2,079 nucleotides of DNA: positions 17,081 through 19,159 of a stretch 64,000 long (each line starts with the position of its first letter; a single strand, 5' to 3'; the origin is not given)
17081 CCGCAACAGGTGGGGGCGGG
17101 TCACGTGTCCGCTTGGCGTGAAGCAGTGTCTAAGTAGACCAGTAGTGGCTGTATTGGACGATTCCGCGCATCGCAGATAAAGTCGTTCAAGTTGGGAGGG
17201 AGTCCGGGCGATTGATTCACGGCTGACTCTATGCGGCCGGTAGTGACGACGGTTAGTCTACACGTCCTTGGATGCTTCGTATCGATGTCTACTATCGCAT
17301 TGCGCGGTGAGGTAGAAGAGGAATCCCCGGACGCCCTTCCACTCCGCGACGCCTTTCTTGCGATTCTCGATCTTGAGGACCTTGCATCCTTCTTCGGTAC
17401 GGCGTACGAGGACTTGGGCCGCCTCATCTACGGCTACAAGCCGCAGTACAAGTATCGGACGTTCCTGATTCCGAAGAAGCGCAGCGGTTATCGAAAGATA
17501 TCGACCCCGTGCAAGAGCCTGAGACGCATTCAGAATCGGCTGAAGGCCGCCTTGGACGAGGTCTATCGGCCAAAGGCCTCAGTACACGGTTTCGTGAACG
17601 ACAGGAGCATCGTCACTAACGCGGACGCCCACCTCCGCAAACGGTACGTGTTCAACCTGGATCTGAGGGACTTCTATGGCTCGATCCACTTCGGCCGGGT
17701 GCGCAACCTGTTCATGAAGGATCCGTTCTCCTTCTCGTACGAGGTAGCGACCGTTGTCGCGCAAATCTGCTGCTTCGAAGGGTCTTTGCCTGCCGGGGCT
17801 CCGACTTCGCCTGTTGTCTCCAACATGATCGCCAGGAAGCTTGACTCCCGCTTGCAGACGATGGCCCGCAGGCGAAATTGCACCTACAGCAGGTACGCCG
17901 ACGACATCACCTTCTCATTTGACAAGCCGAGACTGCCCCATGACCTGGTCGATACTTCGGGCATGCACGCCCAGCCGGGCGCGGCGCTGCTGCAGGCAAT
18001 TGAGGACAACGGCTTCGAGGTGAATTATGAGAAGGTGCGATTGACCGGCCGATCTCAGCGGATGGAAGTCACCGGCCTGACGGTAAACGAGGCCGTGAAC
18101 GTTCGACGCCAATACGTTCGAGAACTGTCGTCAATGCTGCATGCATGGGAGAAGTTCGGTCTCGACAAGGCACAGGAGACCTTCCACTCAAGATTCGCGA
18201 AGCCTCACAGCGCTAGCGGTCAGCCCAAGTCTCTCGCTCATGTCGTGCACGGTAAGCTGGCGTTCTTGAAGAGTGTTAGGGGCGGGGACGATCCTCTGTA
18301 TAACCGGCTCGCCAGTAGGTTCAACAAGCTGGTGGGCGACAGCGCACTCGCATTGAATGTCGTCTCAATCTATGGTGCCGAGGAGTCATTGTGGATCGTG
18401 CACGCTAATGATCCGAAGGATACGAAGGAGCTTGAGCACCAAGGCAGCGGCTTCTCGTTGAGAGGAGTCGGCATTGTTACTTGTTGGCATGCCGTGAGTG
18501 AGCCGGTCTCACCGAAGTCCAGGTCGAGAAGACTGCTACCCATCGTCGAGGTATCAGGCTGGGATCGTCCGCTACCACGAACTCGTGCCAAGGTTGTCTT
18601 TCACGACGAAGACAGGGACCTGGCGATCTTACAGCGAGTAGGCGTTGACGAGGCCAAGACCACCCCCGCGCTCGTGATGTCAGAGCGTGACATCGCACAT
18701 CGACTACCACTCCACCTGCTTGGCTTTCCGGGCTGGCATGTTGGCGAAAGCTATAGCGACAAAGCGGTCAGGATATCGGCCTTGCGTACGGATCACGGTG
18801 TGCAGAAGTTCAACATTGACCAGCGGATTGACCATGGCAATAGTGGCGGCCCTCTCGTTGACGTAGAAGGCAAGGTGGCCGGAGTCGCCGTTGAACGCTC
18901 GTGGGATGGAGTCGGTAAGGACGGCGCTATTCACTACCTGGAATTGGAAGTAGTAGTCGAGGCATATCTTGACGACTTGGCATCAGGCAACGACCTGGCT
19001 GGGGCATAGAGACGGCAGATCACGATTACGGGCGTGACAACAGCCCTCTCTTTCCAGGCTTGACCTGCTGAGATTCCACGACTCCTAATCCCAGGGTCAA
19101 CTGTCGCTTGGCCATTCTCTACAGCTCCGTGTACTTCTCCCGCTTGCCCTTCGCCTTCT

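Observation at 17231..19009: Single polypeptide joining an intact retron-like RT and an intact S1 protease triad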

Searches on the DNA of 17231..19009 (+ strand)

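Call 57: search_with_rna_model(model_id=R1, sources=[L001, L003, L005, L006, L007, L008, L009, L010, L011, L012, L013, L014, L015, L016, L017, L018, L019, L020, L021, L022, L023, L024, L025, L026, L027, L028, L029, L030, L031, L032, L033, L034, L035, L036, L037, L038, L039, L040, L041, L042, L053, L057, L059, L063, L065, L066, L067, L072, L079, L084, L085, L087, L090, L093, L094, L095, L098, L099, L100, L103, L105, L106, L107, L109, L110, L112, L114, L115, L122, L124, L125, L051, L055, L068, L071, L076, L096, L101, L118], max_evalue=1)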
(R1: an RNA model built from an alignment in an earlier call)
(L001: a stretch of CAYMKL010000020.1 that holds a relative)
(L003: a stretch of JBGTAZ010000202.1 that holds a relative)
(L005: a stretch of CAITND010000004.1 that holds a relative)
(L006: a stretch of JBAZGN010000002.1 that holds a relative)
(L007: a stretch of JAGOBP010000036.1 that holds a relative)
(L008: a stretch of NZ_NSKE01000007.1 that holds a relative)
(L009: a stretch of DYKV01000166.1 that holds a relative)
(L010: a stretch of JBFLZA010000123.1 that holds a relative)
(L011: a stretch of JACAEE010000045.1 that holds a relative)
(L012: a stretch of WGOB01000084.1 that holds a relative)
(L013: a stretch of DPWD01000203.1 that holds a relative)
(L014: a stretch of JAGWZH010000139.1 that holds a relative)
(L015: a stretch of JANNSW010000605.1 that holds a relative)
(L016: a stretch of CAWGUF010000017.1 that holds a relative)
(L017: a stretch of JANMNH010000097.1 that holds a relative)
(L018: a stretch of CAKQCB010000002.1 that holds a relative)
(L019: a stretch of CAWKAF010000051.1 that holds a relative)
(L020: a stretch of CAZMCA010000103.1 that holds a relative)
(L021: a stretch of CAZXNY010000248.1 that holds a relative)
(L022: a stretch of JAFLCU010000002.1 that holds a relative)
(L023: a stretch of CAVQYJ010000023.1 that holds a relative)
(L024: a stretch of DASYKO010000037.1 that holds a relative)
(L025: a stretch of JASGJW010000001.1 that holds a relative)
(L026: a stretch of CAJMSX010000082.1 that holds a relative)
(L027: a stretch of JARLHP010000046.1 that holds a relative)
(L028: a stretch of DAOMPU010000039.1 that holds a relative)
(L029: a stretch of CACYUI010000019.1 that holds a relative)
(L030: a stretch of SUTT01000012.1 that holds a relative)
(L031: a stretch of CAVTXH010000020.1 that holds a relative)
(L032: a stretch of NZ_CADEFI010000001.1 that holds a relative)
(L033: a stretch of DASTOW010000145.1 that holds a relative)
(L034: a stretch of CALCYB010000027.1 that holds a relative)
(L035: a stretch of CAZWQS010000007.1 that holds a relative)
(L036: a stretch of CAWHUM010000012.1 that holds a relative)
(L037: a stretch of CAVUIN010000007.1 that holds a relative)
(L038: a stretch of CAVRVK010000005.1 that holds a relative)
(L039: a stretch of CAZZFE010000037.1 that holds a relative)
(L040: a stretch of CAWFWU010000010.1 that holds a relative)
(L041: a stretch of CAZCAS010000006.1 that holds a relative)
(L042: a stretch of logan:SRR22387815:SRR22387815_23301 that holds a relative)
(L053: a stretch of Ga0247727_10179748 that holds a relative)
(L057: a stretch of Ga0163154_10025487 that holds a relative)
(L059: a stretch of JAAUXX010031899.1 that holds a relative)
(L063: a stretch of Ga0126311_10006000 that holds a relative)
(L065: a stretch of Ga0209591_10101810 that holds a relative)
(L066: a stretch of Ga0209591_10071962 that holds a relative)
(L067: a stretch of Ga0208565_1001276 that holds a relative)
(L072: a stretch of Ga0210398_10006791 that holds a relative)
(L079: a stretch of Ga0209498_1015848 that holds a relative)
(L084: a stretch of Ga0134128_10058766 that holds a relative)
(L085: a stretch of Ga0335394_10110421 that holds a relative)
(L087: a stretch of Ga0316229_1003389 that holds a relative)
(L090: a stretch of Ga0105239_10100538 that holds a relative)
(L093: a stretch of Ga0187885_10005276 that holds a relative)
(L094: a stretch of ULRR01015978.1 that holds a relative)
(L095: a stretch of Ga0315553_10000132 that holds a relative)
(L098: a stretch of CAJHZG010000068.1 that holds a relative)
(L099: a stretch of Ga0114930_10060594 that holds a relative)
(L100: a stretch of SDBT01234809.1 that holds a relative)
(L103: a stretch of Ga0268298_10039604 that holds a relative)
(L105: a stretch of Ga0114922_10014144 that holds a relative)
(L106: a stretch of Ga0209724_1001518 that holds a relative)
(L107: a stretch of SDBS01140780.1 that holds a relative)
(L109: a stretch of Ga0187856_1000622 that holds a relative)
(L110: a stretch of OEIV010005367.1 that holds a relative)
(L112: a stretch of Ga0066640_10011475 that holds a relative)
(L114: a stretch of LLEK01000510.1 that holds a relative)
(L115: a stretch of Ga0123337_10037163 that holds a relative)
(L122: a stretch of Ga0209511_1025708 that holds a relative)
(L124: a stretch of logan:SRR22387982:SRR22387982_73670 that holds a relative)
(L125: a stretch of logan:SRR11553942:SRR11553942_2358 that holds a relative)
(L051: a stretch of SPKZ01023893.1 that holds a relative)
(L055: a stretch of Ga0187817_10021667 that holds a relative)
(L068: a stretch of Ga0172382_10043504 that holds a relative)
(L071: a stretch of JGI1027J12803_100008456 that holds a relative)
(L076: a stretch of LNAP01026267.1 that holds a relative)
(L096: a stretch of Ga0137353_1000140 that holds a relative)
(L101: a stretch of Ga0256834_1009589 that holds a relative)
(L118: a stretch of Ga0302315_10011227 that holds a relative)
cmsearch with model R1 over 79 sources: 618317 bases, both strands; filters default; matches with E-value up to 1: 55.
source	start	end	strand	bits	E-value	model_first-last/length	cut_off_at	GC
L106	5789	5867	+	36.4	4.1e-07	1-80/80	no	0.35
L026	4748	4825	+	34.5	1.5e-06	1-80/80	no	0.38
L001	5768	5846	+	33.3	3.2e-06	1-80/80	no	0.51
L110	1789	1869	+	32.5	5.8e-06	1-80/80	no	0.44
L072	5796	5874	+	32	8.2e-06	1-80/80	no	0.49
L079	2395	2475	+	31.9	8.7e-06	1-80/80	no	0.44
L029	5814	5894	+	30.3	2.6e-05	1-80/80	no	0.38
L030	5814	5894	+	30.3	2.6e-05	1-80/80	no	0.38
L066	607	687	+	29.8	3.5e-05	1-80/80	no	0.51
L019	943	1020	+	28.8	6.8e-05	1-80/80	no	0.55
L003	1811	1889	+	28.8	6.9e-05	1-80/80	no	0.38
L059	7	87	+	27.2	0.00021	1-80/80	no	0.43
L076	1092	1171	+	26.9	0.00025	1-80/80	no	0.45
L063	2877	2956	+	25.1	0.00083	1-80/80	no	0.46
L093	5794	5874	+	24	0.0018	1-80/80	no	0.46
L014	2392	2452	+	24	0.0018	1-80/80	no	0.56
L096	5780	5860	+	23.6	0.0024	1-80/80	no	0.54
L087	5856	5923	+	23.5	0.0025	1-80/80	no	0.37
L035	5832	5910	+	23.4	0.0027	1-80/80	no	0.56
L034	1007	1086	+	23.3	0.0029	1-80/80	no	0.4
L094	4868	4945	+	22.9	0.0037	1-80/80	no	0.4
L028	5831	5905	+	22.9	0.0039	1-80/80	no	0.52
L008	5799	5878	+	22.8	0.004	1-80/80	no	0.31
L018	5659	5732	+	22.5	0.005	1-80/80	no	0.3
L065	391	469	+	22.4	0.0055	1-80/80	no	0.43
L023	5810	5889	+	22.2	0.0062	1-80/80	no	0.62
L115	1100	1160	+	22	0.0071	1-80/80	no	0.38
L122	505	565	+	22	0.0071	1-80/80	no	0.38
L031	5826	5900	+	21.4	0.011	1-80/80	no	0.59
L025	5957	6031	+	21.3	0.012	1-80/80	no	0.59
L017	5818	5897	+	20.8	0.016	1-80/80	no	0.56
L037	5829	5908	+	20.8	0.016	1-80/80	no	0.56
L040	5736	5815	+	20.8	0.016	1-80/80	no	0.56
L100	334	412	+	20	0.026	1-80/80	no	0.43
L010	5767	5845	+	19.7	0.033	1-80/80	no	0.48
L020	2043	2115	+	19.3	0.043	1-80/80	no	0.64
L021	1918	1990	+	19.3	0.043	1-80/80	no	0.64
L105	793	874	+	18.8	0.06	1-80/80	no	0.34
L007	5800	5879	+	18.6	0.071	1-80/80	no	0.47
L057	3853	3928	+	18.3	0.088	1-80/80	no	0.42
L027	1522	1602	+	18.3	0.088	1-80/80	no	0.54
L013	2241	2319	+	18.2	0.094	1-80/80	no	0.53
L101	2252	2314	+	18.1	0.096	1-80/80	no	0.4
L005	4317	4392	+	17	0.21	1-80/80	no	0.42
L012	5805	5884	+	16.9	0.23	1-80/80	no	0.57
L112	2681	2758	+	16.6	0.27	1-80/80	no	0.36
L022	5841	5919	+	16.3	0.33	1-80/80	no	0.57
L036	5828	5888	+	16.2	0.35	1-80/80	no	0.49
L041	5842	5920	+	16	0.4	1-80/80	no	0.47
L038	5828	5888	+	15.8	0.48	1-80/80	no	0.51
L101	3737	3811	+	15.7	0.5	1-80/80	no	0.35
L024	3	61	+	15.5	0.58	18-80/80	no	0.54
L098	5877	5956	+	15.4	0.62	1-80/80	no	0.5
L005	5719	5797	+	15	0.79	1-80/80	no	0.41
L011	2169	2248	+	14.9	0.86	1-80/80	no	0.57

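Call 86: search_with_rna_model(model_id=R1, source=L042, max_evalue=10, filters=off, show_alignments=1)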
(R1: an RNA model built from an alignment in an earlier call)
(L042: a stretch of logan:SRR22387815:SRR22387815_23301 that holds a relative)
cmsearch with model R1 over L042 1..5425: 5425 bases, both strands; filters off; matches with E-value up to 10: 2.
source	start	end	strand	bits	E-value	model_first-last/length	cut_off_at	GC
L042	3537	3622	+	6.4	2.4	1-80/80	no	0.57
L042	1881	1953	-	4.3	10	1-80/80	no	0.55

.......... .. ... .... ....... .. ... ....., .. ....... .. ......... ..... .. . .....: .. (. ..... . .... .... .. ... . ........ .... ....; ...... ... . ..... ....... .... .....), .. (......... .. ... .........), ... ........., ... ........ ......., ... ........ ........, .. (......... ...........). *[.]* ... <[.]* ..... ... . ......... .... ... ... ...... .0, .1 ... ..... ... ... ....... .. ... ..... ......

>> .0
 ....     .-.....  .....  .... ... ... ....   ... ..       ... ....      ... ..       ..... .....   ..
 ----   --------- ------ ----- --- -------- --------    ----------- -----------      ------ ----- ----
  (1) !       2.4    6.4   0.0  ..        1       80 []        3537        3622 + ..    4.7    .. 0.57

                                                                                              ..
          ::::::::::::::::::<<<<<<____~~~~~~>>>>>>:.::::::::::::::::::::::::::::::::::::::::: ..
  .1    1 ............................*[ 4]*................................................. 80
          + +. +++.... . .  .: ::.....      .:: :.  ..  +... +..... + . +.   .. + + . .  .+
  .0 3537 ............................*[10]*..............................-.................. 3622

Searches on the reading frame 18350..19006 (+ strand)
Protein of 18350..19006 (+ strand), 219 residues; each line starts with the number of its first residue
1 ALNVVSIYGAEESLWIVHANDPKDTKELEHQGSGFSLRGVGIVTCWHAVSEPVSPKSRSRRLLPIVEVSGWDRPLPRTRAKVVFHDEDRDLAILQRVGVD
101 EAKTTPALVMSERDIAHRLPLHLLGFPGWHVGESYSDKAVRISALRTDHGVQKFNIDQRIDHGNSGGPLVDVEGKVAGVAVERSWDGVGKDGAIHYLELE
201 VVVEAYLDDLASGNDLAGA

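Call 47: search_solved_structures(query=window:18350-19006:+, max_evalue=0.01, show_alignments=2)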
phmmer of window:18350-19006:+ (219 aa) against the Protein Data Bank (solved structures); distinct sequences matched with E-value up to 0.01: 27.
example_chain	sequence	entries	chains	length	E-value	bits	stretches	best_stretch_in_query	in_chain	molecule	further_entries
7w22_A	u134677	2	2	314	5.8e-06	29.4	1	30-209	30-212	Probable serine protease HtrA1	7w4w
7w21_A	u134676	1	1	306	6e-06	29.4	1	30-203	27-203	Probable serine protease HtrA1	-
7w4r_A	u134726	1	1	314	6.4e-06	29.3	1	30-203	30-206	Probable serine protease HtrA1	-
7w25_A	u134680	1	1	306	6.6e-06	29.2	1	30-205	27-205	Probable serine protease HtrA1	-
7w4v_A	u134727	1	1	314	7.1e-06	29.1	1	30-205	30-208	Probable serine protease HtrA1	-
7vyz_A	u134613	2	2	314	7.3e-06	29.1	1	30-182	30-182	Probable serine protease HtrA1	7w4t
7vz0_A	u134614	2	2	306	8.4e-06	28.9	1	30-182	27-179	Probable serine protease HtrA1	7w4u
6ieo_A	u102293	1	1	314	8.6e-06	28.8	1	30-203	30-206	Probable serine protease HtrA (DEGP protein)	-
7w23_A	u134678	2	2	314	1.1e-05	28.5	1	30-203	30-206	Probable serine protease HtrA1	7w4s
7w24_A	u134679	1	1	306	2.1e-05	27.6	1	30-203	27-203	Probable serine protease HtrA1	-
5zvj_A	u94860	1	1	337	2.8e-05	27.2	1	30-182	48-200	Serine protease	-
4ic5_A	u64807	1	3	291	0.00038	23.5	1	25-195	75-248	Protease Do-like 5, chloroplastic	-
3qo6_A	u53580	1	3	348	0.00079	22.4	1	79-181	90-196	Protease Do-like 1, chloroplastic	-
9zqg_A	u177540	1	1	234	0.0029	20.6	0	77-181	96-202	Periplasmic serine protease DO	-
5m3n_A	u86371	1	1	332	0.0041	20.1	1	150-184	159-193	Serine protease HTRA2, mitochondrial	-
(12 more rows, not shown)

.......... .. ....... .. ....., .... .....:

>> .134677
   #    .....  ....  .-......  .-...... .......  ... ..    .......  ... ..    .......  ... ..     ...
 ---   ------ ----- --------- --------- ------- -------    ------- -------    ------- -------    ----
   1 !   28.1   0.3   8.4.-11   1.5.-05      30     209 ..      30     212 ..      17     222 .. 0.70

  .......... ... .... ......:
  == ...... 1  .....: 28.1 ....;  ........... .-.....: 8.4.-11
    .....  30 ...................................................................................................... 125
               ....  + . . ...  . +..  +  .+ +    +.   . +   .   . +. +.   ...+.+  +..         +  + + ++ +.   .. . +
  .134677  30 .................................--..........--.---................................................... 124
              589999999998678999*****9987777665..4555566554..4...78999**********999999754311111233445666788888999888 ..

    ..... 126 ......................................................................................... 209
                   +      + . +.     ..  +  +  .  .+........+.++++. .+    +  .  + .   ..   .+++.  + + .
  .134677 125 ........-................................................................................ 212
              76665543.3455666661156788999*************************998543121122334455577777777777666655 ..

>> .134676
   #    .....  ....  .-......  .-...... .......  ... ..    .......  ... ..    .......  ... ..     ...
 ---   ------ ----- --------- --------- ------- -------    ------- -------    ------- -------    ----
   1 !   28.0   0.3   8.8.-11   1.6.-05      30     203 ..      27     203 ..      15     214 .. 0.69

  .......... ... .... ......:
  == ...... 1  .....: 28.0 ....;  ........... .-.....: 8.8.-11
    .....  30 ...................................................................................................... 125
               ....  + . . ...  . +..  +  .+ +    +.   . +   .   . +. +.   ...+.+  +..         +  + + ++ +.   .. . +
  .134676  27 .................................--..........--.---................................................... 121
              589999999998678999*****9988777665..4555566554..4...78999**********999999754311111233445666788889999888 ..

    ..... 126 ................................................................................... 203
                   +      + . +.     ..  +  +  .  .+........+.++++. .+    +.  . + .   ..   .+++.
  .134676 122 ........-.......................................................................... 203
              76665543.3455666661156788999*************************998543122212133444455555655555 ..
